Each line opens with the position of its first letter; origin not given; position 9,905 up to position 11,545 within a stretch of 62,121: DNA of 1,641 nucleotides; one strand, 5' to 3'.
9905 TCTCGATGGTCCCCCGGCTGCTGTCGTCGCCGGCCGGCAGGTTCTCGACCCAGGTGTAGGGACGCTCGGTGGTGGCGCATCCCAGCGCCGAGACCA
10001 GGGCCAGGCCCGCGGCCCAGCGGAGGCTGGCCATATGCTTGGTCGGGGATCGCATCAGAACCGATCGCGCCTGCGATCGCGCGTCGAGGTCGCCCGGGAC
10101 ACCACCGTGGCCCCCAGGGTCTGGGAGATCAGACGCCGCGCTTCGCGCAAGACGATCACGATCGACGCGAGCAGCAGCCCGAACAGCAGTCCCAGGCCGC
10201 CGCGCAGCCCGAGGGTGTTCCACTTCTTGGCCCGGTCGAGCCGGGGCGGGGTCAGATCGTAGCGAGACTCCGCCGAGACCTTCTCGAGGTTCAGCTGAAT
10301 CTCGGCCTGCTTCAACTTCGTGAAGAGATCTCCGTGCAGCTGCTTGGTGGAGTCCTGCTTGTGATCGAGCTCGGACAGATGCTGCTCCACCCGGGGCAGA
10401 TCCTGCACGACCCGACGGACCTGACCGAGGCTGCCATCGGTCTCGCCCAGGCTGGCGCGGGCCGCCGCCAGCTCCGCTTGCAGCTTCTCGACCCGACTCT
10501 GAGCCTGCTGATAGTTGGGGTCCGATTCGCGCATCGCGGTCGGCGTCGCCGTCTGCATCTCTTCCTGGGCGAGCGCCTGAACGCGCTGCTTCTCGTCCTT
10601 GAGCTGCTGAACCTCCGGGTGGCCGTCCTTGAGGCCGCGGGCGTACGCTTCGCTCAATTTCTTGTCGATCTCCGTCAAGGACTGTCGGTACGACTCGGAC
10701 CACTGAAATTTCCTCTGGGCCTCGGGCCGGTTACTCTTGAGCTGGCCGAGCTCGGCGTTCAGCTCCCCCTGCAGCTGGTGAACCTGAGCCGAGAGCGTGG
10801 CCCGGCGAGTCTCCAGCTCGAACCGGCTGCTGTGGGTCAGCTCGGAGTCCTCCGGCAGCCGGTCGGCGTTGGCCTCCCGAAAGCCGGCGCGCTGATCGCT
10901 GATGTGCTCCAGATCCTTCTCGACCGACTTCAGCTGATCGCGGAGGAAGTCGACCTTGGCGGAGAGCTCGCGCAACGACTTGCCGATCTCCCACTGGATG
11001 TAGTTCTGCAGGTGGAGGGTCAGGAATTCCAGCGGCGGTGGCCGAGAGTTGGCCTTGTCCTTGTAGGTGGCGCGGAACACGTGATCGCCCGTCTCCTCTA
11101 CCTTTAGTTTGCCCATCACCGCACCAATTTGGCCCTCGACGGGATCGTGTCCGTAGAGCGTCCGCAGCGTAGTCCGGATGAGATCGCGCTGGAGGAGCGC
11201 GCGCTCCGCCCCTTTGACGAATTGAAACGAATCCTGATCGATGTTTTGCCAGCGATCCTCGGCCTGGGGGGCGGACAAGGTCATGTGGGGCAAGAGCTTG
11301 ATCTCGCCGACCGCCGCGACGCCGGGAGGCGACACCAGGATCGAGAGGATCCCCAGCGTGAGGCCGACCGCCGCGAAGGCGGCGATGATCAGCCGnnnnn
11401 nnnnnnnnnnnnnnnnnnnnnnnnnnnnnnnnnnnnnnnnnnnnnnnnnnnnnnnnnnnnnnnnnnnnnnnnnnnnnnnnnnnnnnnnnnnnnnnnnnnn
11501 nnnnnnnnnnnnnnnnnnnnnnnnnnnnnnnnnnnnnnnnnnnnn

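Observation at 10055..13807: Hanks Ser/Thr kinase + FHA-fused PCP in place of the usual BY-kinase switch for polysaccharide export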

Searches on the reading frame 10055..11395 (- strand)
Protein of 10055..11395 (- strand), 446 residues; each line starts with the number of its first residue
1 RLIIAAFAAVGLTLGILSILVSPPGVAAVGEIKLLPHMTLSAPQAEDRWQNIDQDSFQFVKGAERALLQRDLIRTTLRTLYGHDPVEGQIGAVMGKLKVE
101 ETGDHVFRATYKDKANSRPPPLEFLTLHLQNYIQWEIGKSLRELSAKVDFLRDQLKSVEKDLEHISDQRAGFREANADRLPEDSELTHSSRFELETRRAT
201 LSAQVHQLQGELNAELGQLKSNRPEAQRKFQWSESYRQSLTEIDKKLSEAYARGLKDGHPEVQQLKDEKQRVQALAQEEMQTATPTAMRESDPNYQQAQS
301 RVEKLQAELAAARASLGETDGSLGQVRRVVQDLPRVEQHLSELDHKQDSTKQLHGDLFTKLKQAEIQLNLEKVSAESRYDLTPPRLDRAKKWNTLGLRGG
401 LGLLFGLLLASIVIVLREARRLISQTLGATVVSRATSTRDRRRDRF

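Call 18: search_protein_families(library=ncbifam, max_evalue=1, proteins=[window:10055-11395:-])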
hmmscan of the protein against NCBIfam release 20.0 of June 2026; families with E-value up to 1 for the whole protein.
window:10055-11395:- (446 aa): 13 families
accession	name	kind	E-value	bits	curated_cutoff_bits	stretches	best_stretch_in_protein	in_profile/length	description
TIGR03007.1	pepcterm_ChnLen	equivalog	2.4e-22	78.9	278.85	1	86-379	102-396/498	XrtA system polysaccharide chain length determinant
TIGR04211.1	SH3_and_anchor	equivalog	1e-05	25.2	65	1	296-421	62-192/198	TIGR04211 family SH3 domain-containing protein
TIGR02169.1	SMC_prok_A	equivalog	3.2e-05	21.8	729.4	1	137-351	701-910/1165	chromosome segregation protein SMC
NF045487.1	ASRP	equivalog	5.8e-05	21.9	300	2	211-351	335-473/593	archaea-specific SMC-related protein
NF003034.1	PRK03918.1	equivalog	0.00023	19.3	700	1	137-358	212-425/878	DNA double-strand break repair ATPase Rad50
NF047515.1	SpiroCoCo_C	equivalog_domain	0.0017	17.6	125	1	201-367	36-195/313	SpiroCoCo family coiled-coil protein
NF041034.1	Rad50_Sulf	equivalog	0.0019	16.1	1000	1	136-372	444-665/872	DNA double-strand break repair ATPase Rad50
NF011925.1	PRK15396.1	subfamily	0.011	16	108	0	198-231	34-67/78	major outer membrane lipoprotein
NF008568.0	PRK11519.1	equivalog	0.04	12.1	1068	1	88-177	209-298/720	tyrosine-protein kinase Wzc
TIGR01005.1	eps_transp_fam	subfamily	0.1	10.7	411.7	1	282-419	319-454/754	exopolysaccharide transport protein family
TIGR01760.1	tape_meas_TP901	equivalog_domain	0.13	11.2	28.8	0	270-348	256-331/349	phage tail tape measure protein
NF052612.1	sll0565_fam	equivalog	0.36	11.3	50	0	315-412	6-105/106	sll0565 family protein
TIGR01843.1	type_I_hlyD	subfamily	0.47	9.4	208.65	1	137-251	148-258/422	HlyD family type I secretion periplasmic adaptor subunit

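Call 33: search_protein_representatives(protein=window:10055-11395:-)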
Query: 446 residues. Proteins with E-value up to 0.001 (for the whole library): 550; up to 1e-10: 191; up to 1e-30: 113. The best 150 are listed.
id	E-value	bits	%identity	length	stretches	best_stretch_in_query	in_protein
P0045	4.7e-170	582.2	63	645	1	4-441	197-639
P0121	2.6e-135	467.8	55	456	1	4-427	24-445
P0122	6.3e-121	420.4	50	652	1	3-428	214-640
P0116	7.4e-115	400.4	51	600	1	4-430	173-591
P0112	3.2e-114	398.4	49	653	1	3-427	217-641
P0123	4.6e-114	397.8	61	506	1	58-389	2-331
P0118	1.1e-112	393.3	47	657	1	4-427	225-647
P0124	1.8e-109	382.7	63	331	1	127-429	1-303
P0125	2.6e-107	375.6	49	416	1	32-429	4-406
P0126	7.1e-104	364.3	49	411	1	48-435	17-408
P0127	3.7e-87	309.2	41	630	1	7-425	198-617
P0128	5.4e-77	275.8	37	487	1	5-429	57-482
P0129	2.3e-75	270.4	38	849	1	2-431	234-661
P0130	1.3e-74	267.9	39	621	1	2-410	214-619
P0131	2.4e-74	267.0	37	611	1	14-428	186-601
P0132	1.2e-63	231.9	35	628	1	4-426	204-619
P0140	4.9e-56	206.7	33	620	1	2-421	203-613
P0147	2.3e-53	198.0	32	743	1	7-434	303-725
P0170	1.0e-44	169.5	29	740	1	4-430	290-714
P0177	1.2e-42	162.7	28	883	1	7-420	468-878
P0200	1.5e-36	142.5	28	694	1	4-422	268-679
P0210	1.1e-34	136.4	28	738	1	6-414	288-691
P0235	2.1e-29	119.0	25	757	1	5-412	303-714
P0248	2.8e-27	112.1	26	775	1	3-412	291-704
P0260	4.0e-23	98.3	23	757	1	6-429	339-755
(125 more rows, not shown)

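Call 39: list_cluster_members(proteins=[P0132, P0140, P0147, P0170, P0177, P0200, P0210, P0235, P0248, P0260])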
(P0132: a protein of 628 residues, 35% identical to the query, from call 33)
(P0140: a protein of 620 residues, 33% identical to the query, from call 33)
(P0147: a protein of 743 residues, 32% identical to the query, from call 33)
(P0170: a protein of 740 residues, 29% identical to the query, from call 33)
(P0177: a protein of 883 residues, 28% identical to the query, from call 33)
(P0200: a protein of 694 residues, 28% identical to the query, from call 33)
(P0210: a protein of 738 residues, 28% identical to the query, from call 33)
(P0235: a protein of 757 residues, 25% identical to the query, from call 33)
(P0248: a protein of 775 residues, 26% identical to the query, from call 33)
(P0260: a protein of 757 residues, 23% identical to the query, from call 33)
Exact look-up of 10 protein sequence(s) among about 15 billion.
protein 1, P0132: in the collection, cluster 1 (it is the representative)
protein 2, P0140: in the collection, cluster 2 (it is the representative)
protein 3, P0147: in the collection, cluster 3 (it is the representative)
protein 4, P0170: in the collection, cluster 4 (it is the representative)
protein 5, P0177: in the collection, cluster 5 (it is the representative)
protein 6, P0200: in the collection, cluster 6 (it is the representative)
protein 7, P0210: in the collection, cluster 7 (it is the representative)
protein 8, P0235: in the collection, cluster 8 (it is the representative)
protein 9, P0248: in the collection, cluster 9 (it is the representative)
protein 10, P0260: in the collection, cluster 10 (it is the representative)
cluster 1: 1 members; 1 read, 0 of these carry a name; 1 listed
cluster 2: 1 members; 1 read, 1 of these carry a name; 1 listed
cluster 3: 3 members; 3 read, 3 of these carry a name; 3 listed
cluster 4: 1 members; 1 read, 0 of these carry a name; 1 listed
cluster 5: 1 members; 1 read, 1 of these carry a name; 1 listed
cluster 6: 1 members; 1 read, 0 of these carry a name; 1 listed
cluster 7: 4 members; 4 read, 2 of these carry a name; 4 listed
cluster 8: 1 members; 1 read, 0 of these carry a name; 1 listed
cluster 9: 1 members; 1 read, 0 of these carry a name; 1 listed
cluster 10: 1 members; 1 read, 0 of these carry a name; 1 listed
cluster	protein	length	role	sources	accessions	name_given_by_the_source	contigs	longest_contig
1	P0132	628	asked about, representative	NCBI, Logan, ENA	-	-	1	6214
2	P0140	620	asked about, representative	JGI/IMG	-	uncharacterized protein involved in exopolysaccharide biosynthesis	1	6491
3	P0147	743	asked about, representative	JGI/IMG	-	pSer/pThr/pTyr-binding forkhead associated (FHA) protein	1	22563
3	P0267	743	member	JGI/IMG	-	pSer/pThr/pTyr-binding forkhead associated (FHA) protein/uncharacterized protein involved ...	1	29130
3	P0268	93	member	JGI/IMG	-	hypothetical protein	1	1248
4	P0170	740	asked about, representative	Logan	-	-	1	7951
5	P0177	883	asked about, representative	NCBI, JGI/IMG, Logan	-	uncharacterized protein involved in exopolysaccharide biosynthesis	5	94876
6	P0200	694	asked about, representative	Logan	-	-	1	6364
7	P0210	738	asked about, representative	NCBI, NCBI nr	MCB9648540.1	MAG: FHA domain-containing protein [Deltaproteobacteria bacterium] | FHA domain-containing protein [Deltaproteobacteria bacterium]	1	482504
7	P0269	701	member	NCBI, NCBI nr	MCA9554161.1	MAG: FHA domain-containing protein, partial [Myxococcales bacterium] | FHA domain-containing protein [Myxococcales bacterium]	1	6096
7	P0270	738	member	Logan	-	-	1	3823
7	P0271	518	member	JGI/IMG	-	-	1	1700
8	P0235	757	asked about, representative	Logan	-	-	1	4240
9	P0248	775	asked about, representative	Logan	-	-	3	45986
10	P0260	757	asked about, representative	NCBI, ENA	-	-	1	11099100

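Call 40: find_encoding_contigs(protein=P0260, flank=10000, max_places=2)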
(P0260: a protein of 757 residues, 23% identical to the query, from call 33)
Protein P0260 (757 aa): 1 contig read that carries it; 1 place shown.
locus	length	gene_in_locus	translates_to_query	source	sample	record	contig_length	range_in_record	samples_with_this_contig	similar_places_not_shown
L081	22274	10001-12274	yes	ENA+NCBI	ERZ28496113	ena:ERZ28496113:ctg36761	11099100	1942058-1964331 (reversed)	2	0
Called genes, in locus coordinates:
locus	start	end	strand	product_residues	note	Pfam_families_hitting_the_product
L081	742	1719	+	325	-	PF00004:AAA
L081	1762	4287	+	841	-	PF00082:Peptidase_S8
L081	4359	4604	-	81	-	PF09720:Unstab_antitox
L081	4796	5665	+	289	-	-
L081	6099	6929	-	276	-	PF00069:Pkinase, PF07714:PK_Tyr_Ser-Thr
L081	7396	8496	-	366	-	PF01663:Phosphodiest, PF00884:Sulfatase (weak), PF01676:Metalloenzyme (weak)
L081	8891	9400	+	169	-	PF13302:Acetyltransf_3, PF00583:Acetyltransf_1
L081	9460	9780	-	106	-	-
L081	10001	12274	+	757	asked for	PF16697:Yop-YscD_cpl, PF00498:FHA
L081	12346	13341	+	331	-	PF00326:Peptidase_S9 (weak)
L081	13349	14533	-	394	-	PF00903:Glyoxalase, PF13669:Glyoxalase_4 (faint), PF18029:Glyoxalase_6 (faint), PF22656:At5g48480-like_N (faint), PF00903:Glyoxalase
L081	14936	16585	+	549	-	PF17517:IgGFc_binding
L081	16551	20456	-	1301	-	-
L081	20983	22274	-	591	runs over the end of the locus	PF05090:HTTM (faint)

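Call 41: find_encoding_contigs(protein=P0210, flank=10000, max_places=1)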
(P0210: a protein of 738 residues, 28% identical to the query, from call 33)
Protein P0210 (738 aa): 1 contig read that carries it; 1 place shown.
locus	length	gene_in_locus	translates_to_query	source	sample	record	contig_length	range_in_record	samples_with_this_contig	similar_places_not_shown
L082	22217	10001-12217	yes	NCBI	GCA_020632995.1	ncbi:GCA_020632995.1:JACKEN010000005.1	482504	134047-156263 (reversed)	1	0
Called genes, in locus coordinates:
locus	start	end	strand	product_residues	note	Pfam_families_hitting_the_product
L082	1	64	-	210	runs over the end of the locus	PF10604:Polyketide_cyc2 (faint)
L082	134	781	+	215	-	PF02909:TetR_C_1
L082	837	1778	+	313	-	-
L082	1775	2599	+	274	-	PF08308:PEGA, PF25942:Ig_halo (faint)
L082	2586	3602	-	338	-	PF01408:GFO_IDH_MocA, PF02894:GFO_IDH_MocA_C, PF22725:GFO_IDH_MocA_C3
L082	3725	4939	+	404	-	PF00534:Glycos_transf_1, PF13692:Glyco_trans_1_4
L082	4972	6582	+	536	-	PF00069:Pkinase, PF07714:PK_Tyr_Ser-Thr, PF01636:APH (weak), PF13432:TPR_16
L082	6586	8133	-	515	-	-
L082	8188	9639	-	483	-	PF13727:CoA_binding_3, PF02397:Bac_transf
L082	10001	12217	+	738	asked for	PF00498:FHA, PF16697:Yop-YscD_cpl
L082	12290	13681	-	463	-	-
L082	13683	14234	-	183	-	PF02563:Poly_export, PF22461:SLBB_2 (weak), PF10531:SLBB (weak)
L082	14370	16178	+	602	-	-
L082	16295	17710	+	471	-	PF01943:Polysacc_synt, PF13440:Polysacc_synt_3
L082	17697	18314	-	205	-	PF02627:CMD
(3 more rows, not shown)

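Call 42: find_encoding_contigs(protein=P0177, flank=10000, max_places=1)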
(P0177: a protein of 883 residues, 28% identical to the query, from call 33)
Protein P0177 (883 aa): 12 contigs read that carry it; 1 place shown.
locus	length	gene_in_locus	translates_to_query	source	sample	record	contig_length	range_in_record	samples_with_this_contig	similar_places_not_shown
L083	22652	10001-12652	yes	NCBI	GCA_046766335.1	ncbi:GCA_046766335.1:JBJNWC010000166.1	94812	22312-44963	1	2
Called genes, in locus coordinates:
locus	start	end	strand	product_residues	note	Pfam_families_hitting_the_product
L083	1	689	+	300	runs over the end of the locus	PF00126:HTH_1, PF03466:LysR_substrate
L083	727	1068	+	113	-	-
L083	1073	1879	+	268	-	PF03808:Glyco_tran_WecG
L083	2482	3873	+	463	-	PF02397:Bac_transf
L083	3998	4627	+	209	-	PF02563:Poly_export, PF10531:SLBB, PF22461:SLBB_2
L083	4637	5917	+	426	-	-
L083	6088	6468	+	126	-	PF00072:Response_reg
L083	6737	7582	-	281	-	PF01370:Epimerase, PF04321:RmlD_sub_bind, PF16363:GDP_Man_Dehyd (weak)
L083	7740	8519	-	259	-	-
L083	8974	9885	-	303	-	PF00535:Glycos_transf_2, PF13641:Glyco_tranf_2_3 (faint), PF13632:Glyco_trans_2_3 (faint)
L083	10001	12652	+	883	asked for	PF16697:Yop-YscD_cpl, PF00498:FHA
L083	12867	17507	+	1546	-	PF00551:Formyl_trans_N, PF00501:AMP-binding, PF00296:Bac_luciferase, PF00501:AMP-binding, PF13193:AMP-binding_C, PF00550:PP-binding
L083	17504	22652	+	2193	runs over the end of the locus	PF00109:ketoacyl-synt, PF02801:Ketoacyl-synt_C, PF16197:KAsynt_C_assoc, PF22336:RhiE-like_linker, PF22621:CurL-like_PKS_C, PF00698:Acyl_transf_1, PF21394:Beta-ketacyl_N, PF08659:KR, +5 more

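Call 43: find_encoding_contigs(protein=P0147, flank=10000, max_places=1)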
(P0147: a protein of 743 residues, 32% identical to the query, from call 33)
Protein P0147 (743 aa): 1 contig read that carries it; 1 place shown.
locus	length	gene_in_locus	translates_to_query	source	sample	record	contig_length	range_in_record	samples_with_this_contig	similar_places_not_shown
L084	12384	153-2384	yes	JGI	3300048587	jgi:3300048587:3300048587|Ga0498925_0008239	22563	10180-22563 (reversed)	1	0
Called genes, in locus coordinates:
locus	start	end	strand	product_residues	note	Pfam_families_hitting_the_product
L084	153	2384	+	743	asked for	PF16697:Yop-YscD_cpl, PF00498:FHA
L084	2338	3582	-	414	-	-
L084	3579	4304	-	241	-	PF02563:Poly_export, PF10531:SLBB, PF22461:SLBB_2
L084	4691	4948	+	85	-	-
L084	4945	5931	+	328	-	PF02540:NAD_synthase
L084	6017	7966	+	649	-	PF13522:GATase_6, PF13537:GATase_7, PF00733:Asn_synthase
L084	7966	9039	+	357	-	PF13439:Glyco_transf_4, PF20706:GT4-conflict (faint), PF00534:Glycos_transf_1, PF13692:Glyco_trans_1_4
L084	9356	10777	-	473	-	PF13727:CoA_binding_3, PF02397:Bac_transf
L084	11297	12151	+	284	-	PF03808:Glyco_tran_WecG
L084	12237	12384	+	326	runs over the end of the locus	PF02567:PhzC-PhzF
